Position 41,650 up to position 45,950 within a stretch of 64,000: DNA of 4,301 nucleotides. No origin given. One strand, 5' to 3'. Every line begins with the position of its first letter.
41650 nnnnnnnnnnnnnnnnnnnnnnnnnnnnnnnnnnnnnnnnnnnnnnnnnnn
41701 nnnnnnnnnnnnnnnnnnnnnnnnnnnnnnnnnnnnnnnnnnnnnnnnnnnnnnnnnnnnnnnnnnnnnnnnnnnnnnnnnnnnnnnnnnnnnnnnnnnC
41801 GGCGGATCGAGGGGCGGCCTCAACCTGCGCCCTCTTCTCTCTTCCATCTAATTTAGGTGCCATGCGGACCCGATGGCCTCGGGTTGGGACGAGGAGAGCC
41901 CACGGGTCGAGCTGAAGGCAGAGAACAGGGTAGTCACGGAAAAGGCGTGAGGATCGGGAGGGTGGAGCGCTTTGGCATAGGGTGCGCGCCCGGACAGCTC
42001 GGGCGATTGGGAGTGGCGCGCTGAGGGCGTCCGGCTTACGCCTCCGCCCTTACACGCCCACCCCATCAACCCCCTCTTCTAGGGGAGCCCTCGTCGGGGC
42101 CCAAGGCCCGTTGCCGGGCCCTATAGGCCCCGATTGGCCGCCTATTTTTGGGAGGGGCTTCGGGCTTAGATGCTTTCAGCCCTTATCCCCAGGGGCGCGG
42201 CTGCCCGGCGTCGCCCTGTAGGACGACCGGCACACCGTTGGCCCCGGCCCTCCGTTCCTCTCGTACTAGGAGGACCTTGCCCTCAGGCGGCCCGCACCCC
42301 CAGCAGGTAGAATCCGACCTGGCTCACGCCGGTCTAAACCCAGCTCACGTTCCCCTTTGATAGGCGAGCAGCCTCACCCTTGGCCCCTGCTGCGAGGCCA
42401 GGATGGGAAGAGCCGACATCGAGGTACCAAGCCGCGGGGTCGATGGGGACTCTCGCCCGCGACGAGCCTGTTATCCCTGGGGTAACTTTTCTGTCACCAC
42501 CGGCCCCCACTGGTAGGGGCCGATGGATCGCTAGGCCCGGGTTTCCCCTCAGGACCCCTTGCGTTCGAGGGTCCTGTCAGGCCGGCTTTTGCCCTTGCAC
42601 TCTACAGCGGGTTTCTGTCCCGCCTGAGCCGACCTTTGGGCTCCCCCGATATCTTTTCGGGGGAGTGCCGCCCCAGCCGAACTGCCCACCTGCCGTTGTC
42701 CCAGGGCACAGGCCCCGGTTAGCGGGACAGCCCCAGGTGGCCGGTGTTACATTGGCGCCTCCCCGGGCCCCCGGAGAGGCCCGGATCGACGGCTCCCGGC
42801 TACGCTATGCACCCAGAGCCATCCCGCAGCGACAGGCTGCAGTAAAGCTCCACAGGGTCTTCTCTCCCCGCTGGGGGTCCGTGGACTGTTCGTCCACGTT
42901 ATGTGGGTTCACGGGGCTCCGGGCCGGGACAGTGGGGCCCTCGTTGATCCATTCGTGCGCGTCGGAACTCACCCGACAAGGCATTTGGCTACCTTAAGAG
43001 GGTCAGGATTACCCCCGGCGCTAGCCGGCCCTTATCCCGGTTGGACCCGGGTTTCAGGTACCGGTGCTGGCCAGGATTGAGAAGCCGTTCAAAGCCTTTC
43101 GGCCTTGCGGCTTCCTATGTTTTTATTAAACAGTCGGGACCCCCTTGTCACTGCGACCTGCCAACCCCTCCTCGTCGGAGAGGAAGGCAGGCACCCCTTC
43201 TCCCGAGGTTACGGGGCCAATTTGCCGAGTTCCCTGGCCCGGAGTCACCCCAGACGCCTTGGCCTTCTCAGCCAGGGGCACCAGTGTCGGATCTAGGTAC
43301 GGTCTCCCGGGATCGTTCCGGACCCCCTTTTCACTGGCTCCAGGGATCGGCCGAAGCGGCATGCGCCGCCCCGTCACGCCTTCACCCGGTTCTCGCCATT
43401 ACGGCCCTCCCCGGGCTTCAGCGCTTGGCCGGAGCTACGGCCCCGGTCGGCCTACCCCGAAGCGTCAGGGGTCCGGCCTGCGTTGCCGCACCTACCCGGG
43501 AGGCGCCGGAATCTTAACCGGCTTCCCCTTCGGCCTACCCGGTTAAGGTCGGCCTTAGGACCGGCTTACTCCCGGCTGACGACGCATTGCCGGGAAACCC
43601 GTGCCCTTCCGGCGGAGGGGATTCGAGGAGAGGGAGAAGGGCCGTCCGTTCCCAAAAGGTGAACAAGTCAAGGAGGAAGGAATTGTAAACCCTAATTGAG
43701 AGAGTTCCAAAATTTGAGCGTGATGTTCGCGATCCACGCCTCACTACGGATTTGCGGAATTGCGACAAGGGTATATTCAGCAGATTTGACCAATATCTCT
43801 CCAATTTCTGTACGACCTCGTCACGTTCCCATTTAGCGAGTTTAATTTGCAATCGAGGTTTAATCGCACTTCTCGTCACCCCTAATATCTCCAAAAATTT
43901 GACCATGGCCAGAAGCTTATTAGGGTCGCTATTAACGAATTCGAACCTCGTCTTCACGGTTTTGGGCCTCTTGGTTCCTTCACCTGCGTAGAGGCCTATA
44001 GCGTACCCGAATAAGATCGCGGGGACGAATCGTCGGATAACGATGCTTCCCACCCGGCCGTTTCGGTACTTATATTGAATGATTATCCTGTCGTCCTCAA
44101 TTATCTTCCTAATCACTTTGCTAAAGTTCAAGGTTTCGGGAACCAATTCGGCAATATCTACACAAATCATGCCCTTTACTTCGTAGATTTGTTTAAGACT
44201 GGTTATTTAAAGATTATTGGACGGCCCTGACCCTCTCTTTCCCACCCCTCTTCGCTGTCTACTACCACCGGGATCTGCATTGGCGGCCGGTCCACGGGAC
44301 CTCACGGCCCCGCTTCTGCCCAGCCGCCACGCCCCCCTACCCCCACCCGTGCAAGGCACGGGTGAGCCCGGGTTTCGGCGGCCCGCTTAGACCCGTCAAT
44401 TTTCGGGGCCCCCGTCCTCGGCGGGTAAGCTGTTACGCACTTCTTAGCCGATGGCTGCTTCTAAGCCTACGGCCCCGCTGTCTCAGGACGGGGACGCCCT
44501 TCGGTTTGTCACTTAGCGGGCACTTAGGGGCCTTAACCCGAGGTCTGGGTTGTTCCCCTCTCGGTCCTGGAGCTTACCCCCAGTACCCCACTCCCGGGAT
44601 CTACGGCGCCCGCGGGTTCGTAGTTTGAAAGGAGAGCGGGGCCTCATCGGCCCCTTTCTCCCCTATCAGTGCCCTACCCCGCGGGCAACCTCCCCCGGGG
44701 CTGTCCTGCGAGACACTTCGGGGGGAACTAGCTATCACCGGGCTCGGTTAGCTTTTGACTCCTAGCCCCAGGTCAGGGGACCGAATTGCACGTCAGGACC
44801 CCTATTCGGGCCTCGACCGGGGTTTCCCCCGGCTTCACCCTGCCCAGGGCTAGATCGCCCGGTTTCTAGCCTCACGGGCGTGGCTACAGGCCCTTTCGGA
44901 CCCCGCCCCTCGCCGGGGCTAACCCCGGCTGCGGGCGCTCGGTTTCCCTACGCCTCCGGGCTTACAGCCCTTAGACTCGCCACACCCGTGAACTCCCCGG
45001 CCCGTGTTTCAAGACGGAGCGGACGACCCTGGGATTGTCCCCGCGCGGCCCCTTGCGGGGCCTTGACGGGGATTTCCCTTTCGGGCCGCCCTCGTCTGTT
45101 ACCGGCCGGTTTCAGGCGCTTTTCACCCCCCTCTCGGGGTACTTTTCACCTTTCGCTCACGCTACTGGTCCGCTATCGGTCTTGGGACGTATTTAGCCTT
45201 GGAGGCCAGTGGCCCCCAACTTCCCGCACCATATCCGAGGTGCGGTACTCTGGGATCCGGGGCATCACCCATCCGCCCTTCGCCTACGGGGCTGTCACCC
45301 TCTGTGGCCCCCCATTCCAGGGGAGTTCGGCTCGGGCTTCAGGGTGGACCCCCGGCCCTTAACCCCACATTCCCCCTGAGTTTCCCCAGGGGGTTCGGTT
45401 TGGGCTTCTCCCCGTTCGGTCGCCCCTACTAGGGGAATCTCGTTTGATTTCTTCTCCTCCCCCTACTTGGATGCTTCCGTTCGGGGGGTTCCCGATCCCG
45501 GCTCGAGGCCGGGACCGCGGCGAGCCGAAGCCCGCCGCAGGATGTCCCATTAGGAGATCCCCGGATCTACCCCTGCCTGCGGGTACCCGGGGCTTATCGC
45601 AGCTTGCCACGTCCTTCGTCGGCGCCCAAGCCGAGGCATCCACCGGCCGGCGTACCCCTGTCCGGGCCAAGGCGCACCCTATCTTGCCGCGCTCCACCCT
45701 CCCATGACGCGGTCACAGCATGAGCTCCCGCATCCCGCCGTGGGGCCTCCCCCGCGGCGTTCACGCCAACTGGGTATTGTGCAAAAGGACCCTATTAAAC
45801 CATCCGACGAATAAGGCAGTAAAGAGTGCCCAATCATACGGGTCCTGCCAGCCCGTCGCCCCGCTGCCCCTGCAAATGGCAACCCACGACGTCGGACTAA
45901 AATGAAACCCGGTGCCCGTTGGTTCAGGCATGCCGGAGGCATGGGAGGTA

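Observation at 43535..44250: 23S rRNA gene interrupted by a homing-endonuclease intron at a non-classical (domain III) site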

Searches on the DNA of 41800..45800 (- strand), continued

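Call 6: search_rna_families(source=window, start=43520, end=44340, threshold=evalue, max_evalue=0.01, show_alignments=3)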
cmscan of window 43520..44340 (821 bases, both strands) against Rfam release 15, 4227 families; matches with E-value up to 0.01: 1.
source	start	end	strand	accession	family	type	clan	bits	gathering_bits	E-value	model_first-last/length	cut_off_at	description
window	43520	44340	-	RF02540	LSU_rRNA_archaea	Gene; rRNA;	CL00112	111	50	1.1e-32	1315-1517/2987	5'&3'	Archaeal large subunit ribosomal RNA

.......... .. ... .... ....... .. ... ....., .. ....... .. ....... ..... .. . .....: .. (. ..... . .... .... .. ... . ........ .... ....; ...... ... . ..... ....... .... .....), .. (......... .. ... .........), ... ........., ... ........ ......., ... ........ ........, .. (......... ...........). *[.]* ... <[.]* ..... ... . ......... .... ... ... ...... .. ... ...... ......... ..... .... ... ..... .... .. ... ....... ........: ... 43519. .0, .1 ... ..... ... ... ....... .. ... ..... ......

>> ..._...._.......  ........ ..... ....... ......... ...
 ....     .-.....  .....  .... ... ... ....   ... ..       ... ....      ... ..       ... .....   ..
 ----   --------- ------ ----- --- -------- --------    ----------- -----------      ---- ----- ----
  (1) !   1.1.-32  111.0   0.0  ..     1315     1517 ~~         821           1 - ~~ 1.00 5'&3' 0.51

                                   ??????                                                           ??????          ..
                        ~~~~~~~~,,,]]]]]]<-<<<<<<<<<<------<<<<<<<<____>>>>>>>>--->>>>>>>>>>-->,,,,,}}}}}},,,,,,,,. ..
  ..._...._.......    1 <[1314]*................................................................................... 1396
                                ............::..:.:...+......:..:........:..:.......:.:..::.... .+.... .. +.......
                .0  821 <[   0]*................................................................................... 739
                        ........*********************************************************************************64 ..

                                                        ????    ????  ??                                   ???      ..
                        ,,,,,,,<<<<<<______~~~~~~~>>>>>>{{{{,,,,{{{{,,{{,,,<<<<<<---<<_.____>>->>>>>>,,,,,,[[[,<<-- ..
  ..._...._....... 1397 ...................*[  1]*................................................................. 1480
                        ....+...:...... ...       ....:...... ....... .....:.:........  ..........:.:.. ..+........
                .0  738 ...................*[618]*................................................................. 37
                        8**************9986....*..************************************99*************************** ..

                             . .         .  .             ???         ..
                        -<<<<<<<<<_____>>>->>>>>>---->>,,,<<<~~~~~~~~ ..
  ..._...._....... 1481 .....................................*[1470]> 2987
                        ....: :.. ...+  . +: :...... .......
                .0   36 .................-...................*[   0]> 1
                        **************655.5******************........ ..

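Call 34: search_rna_families(sources=[L011, L012, L018, L030, L014, L017, L019, L025, L027, L043, L055, L060], threshold=gathering)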
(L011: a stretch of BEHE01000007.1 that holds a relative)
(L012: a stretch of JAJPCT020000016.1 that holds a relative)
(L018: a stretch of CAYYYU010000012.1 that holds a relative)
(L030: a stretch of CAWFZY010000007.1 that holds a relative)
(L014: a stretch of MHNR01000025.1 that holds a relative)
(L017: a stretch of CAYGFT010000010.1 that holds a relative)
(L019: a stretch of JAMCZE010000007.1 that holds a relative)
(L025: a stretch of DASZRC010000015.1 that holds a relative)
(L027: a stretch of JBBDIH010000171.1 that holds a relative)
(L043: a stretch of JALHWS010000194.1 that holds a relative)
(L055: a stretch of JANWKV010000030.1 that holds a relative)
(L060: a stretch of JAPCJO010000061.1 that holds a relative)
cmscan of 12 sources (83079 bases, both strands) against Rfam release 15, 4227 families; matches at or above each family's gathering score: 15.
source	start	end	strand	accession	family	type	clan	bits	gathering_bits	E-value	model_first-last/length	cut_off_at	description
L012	2334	6101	+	RF02540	LSU_rRNA_archaea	Gene; rRNA;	CL00112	2695.6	50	0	1-2987/2987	no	Archaeal large subunit ribosomal RNA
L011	2511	7016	+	RF02540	LSU_rRNA_archaea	Gene; rRNA;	CL00112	2574.1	50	0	1-2987/2987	no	Archaeal large subunit ribosomal RNA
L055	4414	4643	+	RF00028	Intron_gpI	Intron;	-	85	50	4.2e-20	1-253/253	no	Group I catalytic intron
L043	544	752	+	RF00028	Intron_gpI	Intron;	-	83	50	1.7e-19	1-253/253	no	Group I catalytic intron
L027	3609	3681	+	RF00005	tRNA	Gene; tRNA;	CL00001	73.9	29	3.5e-14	1-71/71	no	tRNA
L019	6931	7002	+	RF00005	tRNA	Gene; tRNA;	CL00001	73.5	29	4.4e-14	1-71/71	no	tRNA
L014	4389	4459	+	RF00005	tRNA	Gene; tRNA;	CL00001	71.3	29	1.8e-13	1-71/71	no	tRNA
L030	3804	3875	-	RF00005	tRNA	Gene; tRNA;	CL00001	68.5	29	1.1e-12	1-71/71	no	tRNA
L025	4403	4474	+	RF00005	tRNA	Gene; tRNA;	CL00001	64.4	29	1.4e-11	1-71/71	no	tRNA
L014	2975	3056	+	RF00005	tRNA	Gene; tRNA;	CL00001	60.1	29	2.2e-10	1-71/71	no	tRNA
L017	3140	3221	+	RF00005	tRNA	Gene; tRNA;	CL00001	60.1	29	2.2e-10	1-71/71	no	tRNA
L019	4365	4437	+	RF00005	tRNA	Gene; tRNA;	CL00001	58.3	29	6.8e-10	1-71/71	no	tRNA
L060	1687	1791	-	RF00005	tRNA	Gene; tRNA;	CL00001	55.5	29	4e-09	1-71/71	no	tRNA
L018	482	566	-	RF00005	tRNA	Gene; tRNA;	CL00001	53.1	29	1.8e-08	1-71/71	no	tRNA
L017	4551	4622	+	RF00005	tRNA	Gene; tRNA;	CL00001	48.7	29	3e-07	1-71/71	no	tRNA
